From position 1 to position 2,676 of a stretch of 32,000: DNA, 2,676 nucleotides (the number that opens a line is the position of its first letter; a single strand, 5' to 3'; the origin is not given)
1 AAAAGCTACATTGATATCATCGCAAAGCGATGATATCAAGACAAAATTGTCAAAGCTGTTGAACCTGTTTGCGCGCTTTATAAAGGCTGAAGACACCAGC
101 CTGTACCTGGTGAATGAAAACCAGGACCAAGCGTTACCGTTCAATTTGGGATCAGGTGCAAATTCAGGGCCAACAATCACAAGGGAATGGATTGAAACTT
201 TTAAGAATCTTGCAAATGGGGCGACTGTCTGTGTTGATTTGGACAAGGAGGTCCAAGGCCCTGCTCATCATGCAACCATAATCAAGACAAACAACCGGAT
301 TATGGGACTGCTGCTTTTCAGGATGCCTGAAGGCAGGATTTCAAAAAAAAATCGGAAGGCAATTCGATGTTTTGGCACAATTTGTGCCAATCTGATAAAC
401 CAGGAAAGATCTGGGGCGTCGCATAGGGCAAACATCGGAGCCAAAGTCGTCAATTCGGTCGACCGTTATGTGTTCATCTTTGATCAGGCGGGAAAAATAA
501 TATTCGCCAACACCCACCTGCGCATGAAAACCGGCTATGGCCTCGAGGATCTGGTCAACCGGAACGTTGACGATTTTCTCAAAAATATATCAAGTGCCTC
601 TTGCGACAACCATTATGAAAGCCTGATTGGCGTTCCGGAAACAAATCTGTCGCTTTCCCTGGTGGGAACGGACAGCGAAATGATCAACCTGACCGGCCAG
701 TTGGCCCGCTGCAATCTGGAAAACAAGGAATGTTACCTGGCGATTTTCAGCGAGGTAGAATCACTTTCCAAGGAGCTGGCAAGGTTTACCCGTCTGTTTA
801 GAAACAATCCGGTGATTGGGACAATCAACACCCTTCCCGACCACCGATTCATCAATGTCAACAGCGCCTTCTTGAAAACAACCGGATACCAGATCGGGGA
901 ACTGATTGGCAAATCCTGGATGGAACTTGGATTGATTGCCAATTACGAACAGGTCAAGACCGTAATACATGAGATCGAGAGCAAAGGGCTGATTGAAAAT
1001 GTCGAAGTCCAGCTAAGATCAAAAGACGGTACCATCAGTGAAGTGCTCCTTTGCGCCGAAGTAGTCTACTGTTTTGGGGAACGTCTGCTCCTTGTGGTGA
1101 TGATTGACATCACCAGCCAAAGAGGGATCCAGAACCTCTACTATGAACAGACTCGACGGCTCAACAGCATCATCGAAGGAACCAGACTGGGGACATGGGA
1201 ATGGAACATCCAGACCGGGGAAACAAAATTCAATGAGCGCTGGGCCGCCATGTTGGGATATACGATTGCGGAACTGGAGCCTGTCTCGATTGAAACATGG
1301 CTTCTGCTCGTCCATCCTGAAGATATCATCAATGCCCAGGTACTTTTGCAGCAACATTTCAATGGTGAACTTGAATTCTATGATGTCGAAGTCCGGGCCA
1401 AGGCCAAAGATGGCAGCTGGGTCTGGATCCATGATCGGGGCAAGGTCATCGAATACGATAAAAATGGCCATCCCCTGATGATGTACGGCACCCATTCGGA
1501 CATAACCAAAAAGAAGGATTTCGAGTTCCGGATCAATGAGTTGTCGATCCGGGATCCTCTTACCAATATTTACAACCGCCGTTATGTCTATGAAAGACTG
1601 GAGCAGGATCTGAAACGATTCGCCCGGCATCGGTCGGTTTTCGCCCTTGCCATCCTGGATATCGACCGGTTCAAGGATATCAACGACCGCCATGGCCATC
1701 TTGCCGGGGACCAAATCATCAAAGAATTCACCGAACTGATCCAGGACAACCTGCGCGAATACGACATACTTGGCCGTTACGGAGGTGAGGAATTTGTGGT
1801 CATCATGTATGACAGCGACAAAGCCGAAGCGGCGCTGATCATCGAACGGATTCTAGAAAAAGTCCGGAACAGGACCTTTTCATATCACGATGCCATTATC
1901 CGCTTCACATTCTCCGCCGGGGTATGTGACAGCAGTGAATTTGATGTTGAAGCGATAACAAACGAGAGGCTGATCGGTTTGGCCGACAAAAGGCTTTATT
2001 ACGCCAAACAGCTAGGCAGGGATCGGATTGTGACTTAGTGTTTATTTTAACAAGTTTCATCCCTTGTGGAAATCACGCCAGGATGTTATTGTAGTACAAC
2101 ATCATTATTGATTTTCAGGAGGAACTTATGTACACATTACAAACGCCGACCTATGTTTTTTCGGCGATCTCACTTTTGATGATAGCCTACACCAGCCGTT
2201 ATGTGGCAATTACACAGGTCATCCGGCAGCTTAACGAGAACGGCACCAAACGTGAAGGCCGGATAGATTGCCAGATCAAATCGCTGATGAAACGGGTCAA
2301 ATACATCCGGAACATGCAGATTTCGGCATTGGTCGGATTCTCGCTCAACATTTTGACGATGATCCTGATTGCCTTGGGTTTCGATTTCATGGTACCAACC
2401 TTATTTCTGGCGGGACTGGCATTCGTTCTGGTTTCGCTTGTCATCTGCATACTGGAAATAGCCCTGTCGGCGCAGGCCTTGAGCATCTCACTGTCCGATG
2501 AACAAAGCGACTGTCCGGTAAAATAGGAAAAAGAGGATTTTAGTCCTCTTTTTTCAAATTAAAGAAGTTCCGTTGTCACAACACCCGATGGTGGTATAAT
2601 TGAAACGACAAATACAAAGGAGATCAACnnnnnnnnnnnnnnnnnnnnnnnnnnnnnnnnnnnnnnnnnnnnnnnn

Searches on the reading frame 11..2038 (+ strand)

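Call 62: search_protein_families(library=pfam, proteins=[window:11-2038:+])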
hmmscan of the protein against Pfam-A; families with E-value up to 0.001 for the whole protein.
window:11-2038:+ (675 aa): 6 families
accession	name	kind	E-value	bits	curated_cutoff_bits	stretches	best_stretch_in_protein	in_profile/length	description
PF00990.26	GGDEF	-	2.1e-40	138.5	23.8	1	513-672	2-161/161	Diguanylate cyclase, GGDEF domain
PF08447.18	PAS_3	-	1.5e-27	96.1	25.6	2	406-495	3-89/89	PAS fold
PF13426.13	PAS_9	-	2.6e-23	82.7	27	2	274-368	7-102/103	PAS domain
PF00989.32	PAS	-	7.2e-16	58.6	22.6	1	276-367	19-113/113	PAS fold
PF13188.13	PAS_8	-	8.4e-09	35.5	21.8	0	257-302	1-46/65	PAS domain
PF14598.12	PAS_11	-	1.5e-08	35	25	0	429-496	36-102/109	PAS domain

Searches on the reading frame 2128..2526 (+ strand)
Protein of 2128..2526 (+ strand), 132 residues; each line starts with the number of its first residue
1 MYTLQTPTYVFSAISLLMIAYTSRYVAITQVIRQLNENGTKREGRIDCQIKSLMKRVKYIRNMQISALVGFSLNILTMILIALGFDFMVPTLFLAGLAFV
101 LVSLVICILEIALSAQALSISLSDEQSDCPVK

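Call 62: search_protein_families(library=pfam, proteins=[window:2128-2526:+])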
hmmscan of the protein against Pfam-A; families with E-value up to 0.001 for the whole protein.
window:2128-2526:+ (132 aa): 1 family
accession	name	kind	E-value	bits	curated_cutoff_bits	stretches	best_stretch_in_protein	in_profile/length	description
PF11026.13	DUF2721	-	1.5e-26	93.3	28.3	1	6-120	3-129/129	Protein of unknown function (DUF2721)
